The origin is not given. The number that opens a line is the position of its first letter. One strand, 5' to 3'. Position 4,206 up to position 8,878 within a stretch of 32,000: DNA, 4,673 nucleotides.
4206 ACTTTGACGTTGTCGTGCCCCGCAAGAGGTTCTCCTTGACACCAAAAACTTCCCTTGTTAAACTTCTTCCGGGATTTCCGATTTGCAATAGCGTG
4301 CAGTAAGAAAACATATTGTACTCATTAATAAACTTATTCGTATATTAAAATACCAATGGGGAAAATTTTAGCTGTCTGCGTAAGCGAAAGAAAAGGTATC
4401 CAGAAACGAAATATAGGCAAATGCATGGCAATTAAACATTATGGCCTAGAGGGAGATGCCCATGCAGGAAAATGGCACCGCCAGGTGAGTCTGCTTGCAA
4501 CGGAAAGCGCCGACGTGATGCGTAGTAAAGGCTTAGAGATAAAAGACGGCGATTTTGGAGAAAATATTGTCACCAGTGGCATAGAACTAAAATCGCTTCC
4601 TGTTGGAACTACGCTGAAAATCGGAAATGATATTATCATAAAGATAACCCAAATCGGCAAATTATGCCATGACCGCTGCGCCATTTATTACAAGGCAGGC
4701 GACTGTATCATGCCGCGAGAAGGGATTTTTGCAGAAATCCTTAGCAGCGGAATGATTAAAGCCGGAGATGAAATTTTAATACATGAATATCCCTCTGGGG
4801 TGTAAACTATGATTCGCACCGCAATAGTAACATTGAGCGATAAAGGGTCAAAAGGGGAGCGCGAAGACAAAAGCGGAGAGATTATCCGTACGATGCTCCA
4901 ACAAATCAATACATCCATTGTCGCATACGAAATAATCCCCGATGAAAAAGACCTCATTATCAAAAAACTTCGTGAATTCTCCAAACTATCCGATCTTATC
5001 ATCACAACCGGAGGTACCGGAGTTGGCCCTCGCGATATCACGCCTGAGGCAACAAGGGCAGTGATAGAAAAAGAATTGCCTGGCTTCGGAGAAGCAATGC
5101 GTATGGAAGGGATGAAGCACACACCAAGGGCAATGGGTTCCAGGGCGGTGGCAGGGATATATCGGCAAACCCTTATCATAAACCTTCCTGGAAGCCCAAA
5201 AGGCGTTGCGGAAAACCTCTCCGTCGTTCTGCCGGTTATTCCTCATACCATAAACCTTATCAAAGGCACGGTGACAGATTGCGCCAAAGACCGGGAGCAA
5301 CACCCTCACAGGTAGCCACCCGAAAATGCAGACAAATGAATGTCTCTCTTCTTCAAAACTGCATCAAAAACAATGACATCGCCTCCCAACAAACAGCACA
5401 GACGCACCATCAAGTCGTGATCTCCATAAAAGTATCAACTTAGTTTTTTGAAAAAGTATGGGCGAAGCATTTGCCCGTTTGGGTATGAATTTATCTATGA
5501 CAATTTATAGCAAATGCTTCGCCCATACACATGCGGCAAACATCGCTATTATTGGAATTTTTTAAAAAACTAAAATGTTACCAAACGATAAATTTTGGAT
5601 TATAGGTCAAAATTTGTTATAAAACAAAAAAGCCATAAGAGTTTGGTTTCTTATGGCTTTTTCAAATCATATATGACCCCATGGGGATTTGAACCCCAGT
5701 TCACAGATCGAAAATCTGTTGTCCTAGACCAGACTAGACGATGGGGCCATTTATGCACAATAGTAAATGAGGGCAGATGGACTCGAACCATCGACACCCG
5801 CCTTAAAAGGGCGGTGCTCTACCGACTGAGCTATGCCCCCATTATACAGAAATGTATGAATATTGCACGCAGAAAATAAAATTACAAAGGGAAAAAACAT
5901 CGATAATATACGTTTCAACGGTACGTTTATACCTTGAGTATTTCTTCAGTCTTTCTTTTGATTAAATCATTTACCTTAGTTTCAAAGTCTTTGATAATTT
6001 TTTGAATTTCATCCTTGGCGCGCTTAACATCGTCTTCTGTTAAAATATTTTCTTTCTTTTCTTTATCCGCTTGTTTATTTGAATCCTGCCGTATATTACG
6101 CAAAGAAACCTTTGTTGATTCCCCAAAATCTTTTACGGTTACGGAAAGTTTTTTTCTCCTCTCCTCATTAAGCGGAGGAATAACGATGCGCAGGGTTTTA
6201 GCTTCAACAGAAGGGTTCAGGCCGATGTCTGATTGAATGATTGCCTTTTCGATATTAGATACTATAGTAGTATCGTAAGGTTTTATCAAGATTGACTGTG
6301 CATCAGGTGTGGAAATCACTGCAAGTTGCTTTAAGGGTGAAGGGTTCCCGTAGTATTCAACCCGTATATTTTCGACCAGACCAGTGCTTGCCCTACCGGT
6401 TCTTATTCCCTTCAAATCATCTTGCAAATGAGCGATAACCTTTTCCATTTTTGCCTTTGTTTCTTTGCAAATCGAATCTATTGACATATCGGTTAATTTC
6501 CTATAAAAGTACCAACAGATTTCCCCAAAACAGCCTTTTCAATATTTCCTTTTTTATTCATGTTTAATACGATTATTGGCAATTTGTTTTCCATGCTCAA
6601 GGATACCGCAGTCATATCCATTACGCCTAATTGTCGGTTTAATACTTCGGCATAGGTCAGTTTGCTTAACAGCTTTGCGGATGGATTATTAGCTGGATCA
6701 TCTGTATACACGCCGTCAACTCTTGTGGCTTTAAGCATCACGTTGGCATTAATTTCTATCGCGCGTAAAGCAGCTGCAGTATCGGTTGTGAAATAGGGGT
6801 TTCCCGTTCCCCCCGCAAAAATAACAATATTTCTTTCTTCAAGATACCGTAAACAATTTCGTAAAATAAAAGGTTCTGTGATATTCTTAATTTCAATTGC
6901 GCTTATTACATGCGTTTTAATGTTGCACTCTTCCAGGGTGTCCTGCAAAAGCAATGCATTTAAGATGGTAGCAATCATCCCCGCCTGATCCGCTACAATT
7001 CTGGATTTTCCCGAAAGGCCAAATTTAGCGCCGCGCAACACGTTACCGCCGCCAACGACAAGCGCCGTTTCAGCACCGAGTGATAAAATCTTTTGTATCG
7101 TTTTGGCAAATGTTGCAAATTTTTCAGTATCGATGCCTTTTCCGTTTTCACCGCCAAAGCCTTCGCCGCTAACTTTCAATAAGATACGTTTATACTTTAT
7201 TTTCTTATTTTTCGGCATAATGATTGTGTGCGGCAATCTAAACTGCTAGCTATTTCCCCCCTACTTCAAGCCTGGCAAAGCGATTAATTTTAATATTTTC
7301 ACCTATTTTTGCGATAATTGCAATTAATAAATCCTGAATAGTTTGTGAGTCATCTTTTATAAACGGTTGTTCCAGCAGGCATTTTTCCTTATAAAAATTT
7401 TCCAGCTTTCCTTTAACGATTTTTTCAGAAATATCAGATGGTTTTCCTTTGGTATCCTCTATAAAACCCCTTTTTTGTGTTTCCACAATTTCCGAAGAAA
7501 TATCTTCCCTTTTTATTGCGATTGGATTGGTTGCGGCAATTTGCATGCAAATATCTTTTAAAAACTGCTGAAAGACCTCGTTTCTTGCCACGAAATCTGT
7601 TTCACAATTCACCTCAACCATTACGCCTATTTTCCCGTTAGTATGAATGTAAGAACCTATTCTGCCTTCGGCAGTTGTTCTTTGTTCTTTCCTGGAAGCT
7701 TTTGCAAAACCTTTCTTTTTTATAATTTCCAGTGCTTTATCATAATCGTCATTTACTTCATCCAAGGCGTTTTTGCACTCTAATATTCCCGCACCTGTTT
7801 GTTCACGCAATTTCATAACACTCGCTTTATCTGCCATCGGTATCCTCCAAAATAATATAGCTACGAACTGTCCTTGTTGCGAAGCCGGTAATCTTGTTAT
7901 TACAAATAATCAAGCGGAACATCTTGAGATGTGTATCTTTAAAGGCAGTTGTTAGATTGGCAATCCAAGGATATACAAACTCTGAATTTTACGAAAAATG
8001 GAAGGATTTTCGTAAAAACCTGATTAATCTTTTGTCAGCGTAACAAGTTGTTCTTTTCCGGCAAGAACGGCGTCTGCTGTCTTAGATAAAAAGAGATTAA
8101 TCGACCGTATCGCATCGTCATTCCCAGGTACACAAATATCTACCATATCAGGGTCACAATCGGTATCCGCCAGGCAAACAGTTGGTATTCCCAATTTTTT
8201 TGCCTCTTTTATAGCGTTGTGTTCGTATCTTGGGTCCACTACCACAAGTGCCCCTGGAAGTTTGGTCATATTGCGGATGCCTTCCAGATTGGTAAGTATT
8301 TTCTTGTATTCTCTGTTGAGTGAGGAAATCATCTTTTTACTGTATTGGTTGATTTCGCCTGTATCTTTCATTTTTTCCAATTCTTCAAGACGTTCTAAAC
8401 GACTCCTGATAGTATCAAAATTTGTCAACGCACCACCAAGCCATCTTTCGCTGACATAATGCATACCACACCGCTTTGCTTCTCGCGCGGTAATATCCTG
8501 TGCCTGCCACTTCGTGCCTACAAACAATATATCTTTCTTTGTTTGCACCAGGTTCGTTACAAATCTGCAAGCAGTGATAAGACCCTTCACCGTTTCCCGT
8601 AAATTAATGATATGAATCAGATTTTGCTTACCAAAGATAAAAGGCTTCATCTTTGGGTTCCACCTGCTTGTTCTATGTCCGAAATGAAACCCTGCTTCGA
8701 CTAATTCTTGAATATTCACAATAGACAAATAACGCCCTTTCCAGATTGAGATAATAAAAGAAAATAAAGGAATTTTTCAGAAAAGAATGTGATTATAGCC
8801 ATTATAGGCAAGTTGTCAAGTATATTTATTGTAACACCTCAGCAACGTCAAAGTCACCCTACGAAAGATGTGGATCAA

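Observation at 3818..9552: Inversion of a 4.6-kb core segment (MOSC-mog-tRNAs-frr-pyrH-tsf-rpsB) between inverted ISAs1-like copies, recorded by a split target duplication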

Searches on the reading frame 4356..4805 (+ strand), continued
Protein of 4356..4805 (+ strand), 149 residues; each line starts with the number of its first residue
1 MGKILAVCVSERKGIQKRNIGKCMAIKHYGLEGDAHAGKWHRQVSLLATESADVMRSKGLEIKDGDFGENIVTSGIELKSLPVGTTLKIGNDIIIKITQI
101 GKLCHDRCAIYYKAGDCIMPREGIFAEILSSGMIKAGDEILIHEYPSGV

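Call 33: find_encoding_contigs(protein=P0146, flank=10000, max_places=1)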
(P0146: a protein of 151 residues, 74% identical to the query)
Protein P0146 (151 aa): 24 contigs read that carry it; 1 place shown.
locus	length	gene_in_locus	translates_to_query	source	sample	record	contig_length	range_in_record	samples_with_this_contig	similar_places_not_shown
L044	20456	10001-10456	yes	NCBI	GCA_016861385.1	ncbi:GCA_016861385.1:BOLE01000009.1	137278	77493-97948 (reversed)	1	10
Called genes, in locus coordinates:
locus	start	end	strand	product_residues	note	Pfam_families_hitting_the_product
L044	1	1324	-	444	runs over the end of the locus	PF02321:OEP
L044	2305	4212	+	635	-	PF02743:dCache_1, PF00672:HAMP, PF00989:PAS, PF13188:PAS_8 (weak), PF08448:PAS_4, PF13426:PAS_9, PF00989:PAS, PF13426:PAS_9, +3 more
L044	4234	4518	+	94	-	PF03083:MtN3_slv, PF04193:PQ-loop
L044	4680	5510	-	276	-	PF00149:Metallophos, PF12850:Metallophos_2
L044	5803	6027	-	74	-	-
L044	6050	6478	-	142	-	PF00571:CBS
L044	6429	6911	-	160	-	-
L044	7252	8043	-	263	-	PF00484:Pro_CA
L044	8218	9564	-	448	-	PF03951:Gln-synt_N, PF00120:Gln-synt_C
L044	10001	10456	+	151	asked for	PF03473:MOSC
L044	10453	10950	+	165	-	PF00994:MoCF_biosynth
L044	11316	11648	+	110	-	PF13620:CarboxypepD_reg, PF13715:CarbopepD_reg_2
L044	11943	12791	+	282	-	PF00005:ABC_tran, PF13304:AAA_21 (faint)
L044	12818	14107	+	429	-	PF12679:ABC2_membrane_2, PF12730:ABC2_membrane_4 (weak)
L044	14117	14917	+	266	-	-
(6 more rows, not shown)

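Call 54: find_encoding_contigs(protein=P0060, flank=5000, max_places=3)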
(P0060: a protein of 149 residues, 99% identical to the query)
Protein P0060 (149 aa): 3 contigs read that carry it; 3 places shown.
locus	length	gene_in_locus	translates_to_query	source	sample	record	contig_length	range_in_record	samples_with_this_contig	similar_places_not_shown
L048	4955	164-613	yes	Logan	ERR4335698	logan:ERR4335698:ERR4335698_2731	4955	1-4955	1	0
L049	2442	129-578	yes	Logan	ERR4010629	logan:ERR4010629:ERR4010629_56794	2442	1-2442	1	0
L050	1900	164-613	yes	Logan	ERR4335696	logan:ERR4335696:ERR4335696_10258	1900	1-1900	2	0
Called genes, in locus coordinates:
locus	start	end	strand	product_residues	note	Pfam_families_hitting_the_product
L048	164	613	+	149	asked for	PF03473:MOSC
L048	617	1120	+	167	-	PF00994:MoCF_biosynth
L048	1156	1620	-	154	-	-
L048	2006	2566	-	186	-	PF01765:RRF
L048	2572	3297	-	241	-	PF00696:AA_kinase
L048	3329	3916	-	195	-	PF00889:EF_TS, PF25025:EF-Ts_N (faint)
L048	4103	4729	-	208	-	PF00318:Ribosomal_S2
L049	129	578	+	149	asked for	PF03473:MOSC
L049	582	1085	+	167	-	PF00994:MoCF_biosynth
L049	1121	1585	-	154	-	-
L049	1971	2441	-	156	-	?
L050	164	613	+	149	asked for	PF03473:MOSC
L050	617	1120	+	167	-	PF00994:MoCF_biosynth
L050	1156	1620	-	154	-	-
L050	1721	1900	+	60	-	?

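Call 55: find_encoding_contigs(protein=P0061, flank=5000, max_places=3)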
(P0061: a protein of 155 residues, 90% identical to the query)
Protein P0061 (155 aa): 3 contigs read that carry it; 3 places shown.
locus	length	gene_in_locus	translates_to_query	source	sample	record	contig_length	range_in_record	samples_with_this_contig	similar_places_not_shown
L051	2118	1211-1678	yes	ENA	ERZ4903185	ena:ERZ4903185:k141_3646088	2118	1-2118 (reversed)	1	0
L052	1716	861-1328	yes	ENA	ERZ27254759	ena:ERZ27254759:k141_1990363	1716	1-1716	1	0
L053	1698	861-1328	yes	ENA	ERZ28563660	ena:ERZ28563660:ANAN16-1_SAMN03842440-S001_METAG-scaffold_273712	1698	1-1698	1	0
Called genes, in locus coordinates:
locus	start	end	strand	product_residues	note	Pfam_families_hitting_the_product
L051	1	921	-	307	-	?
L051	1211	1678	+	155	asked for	PF03473:MOSC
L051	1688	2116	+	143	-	?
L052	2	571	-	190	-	?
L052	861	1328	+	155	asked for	PF03473:MOSC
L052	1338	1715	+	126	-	?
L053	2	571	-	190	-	?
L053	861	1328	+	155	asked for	PF03473:MOSC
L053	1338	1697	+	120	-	?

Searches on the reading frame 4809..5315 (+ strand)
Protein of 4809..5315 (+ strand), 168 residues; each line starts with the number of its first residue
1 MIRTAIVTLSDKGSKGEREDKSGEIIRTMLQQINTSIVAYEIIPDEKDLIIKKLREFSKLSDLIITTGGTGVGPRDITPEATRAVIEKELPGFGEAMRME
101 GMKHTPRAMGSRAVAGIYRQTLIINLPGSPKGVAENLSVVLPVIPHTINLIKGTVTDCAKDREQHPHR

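Call 7: search_protein_families(library=pfam, proteins=[window:4809-5315:+], max_evalue=0.01)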
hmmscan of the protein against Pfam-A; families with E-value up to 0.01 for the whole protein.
window:4809-5315:+ (168 aa): 1 family
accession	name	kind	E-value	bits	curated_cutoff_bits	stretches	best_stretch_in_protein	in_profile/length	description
PF00994.29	MoCF_biosynth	-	7.8e-35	120.1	26.6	1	5-146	1-144/144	Probable molybdopterin binding domain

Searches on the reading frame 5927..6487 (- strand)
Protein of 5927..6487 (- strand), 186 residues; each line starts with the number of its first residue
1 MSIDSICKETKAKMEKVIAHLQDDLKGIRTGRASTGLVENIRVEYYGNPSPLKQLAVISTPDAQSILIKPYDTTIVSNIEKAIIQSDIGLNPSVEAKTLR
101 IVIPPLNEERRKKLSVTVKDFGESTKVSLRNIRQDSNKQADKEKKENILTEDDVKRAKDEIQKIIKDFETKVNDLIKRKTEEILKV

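Call 7: search_protein_families(library=pfam, proteins=[window:5927-6487:-], max_evalue=0.01)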
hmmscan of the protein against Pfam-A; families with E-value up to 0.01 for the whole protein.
window:5927-6487:- (186 aa): 2 families
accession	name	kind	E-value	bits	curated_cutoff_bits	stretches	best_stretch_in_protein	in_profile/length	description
PF01765.24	RRF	-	3.5e-56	190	29.7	1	21-184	1-164/164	Ribosome recycling factor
PF00244.26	14-3-3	-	0.0053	16.8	33.2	1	104-175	26-98/223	14-3-3 protein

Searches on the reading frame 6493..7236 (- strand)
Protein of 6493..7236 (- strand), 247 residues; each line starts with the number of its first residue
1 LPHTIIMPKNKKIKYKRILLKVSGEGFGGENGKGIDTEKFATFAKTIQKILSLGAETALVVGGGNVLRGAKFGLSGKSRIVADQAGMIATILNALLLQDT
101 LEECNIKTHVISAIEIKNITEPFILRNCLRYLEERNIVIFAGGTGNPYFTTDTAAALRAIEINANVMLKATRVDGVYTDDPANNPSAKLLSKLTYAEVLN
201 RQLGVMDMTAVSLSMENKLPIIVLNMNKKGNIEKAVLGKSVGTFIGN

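Call 7: search_protein_families(library=pfam, proteins=[window:6493-7236:-], max_evalue=0.01)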
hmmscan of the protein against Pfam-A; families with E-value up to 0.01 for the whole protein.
window:6493-7236:- (247 aa): 1 family
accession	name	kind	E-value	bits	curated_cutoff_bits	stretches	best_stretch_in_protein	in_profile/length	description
PF00696.33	AA_kinase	-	7.5e-31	108.1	24.9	1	16-225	1-234/234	Amino acid kinase family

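Call 22: find_related_loci(query=window:6493-7236:-, collection=genome_contigs, flank=10000)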
Query window:6493-7236:- (247 aa) in genome_contigs; peptide patterns used: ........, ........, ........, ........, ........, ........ (x = any residue, [..] = any of these).
248 stretches matched a pattern; 22 encode a relative of the query (tblastn E <= 1e-3); 22 distinct loci.
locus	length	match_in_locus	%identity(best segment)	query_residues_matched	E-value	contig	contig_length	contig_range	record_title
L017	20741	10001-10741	97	1-247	2e-159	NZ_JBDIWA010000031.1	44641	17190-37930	MAG: Candidatus Kuenenia sp. isolate Bin_40 NODE_399_length_44641_cov_16.460350, whole genome shotgun sequence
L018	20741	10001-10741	87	1-247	2e-143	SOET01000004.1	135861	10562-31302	MAG: Candidatus Kuenenia hertensis isolate YC6 NODE_300_length_135861_cov_267.664868, whole genome shotgun sequence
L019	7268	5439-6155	54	7-245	2e-83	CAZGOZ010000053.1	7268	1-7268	MAG TPA_asm: uncultured Planctomycetia bacterium isolate binchicken_co332_45 genome assembly, contig: NODE_3264_length_7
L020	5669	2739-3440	54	12-245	2e-81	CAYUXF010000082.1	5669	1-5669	MAG TPA_asm: uncultured bacterium isolate SRP263991_co7_854 genome assembly, contig: NODE_32340_length_5669_cov_21.20431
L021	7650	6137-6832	53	14-245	5e-76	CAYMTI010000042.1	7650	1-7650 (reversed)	MAG TPA_asm: uncultured Planctomycetia bacterium isolate binchicken_co291_57 genome assembly, contig: NODE_3345_length_7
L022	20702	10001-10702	49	12-245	3e-74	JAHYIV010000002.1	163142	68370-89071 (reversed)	MAG: Desulfoarculaceae bacterium isolate KA05 NODE_19_length_163142_cov_19.330601, whole genome shotgun sequence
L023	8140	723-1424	49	12-245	2e-73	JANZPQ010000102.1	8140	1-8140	MAG: Desulfobulbaceae bacterium isolate KFIS7 k141_1390133, whole genome shotgun sequence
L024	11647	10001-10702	48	12-245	4e-73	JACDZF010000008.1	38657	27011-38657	MAG: Desulfocapsa sp. isolate ppb01 NODE_105_length_38657_cov_380.534402, whole genome shotgun sequence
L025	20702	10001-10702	48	12-245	1e-72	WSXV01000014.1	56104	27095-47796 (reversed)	MAG: Desulfobulbaceae bacterium isolate X3_MetaBAT.10 scaffold_401, whole genome shotgun sequence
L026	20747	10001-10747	46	2-245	4e-72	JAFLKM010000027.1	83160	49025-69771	MAG: Desulfobulbaceae bacterium isolate LaCa_MAG_5 c_000000000507, whole genome shotgun sequence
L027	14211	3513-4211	49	14-245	1e-69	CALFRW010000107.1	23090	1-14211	MAG TPA_asm: uncultured Haloplasmataceae bacterium isolate SRR1562003_bin.56_CONCOCT_v1.1_MAG genome assembly, contig: E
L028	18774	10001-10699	50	15-245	1e-68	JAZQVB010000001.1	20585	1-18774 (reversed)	MAG: Anaeroplasma sp. isolate T1900045172_TC20190168.MAGScoT_cleanbin_000006 SGB_5198_k141_1677123, whole genome shotgun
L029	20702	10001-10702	46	13-245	2e-66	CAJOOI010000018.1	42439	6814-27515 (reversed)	uncultured Acholeplasmatales bacterium isolate Rumen_Coassembly_mag_1759 genome assembly, contig: k87_1591404, whole gen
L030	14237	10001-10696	47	15-245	2e-66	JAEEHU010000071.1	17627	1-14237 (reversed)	MAG: Acholeplasmatales bacterium isolate Tb.RUG.13 k141_4804994_flag=1_multi=25.4444_len=17627, whole genome shotgun seq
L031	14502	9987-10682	46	15-245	3e-65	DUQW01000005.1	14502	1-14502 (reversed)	MAG TPA_asm: Acholeplasmataceae bacterium isolate AS08sgBPME_440 8349_AS08, whole genome shotgun sequence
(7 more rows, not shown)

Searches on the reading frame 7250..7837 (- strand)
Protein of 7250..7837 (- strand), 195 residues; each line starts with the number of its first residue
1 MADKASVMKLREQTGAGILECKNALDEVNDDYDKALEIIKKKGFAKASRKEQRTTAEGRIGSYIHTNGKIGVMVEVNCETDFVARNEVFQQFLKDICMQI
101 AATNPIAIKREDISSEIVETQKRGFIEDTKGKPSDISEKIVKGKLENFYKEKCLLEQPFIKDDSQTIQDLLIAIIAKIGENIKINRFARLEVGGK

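Call 7: search_protein_families(library=pfam, proteins=[window:7250-7837:-], max_evalue=0.01)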
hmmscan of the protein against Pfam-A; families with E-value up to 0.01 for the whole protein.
window:7250-7837:- (195 aa): 2 families
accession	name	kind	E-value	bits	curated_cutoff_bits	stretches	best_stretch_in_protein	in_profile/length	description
PF00889.24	EF_TS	-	2.8e-37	128.7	27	2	48-171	70-187/204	Elongation factor TS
PF25025.1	EF-Ts_N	-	1.8e-05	25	33.2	1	2-37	12-48/60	Elongation factor Ts, mitochondrial, N-terminal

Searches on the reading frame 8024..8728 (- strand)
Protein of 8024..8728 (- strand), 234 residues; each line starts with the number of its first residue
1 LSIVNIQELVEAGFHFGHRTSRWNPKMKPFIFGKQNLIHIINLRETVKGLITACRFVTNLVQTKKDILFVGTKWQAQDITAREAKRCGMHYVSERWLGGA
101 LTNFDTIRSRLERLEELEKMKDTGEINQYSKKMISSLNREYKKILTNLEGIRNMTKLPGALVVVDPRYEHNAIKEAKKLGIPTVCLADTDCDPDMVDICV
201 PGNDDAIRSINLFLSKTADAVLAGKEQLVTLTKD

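Call 7: search_protein_families(library=pfam, proteins=[window:8024-8728:-], max_evalue=0.01)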
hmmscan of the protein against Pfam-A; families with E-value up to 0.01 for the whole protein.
window:8024-8728:- (234 aa): 1 family
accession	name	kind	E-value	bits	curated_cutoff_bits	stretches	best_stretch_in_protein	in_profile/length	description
PF00318.25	Ribosomal_S2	-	7.9e-89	297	26.1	1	9-224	1-216/216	Ribosomal protein S2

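Call 10: find_encoding_contigs(protein=window:8024-8728:-, flank=10000, max_places=10)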
Protein window:8024-8728:- (234 aa): no gene with exactly this product is on record in the collection.
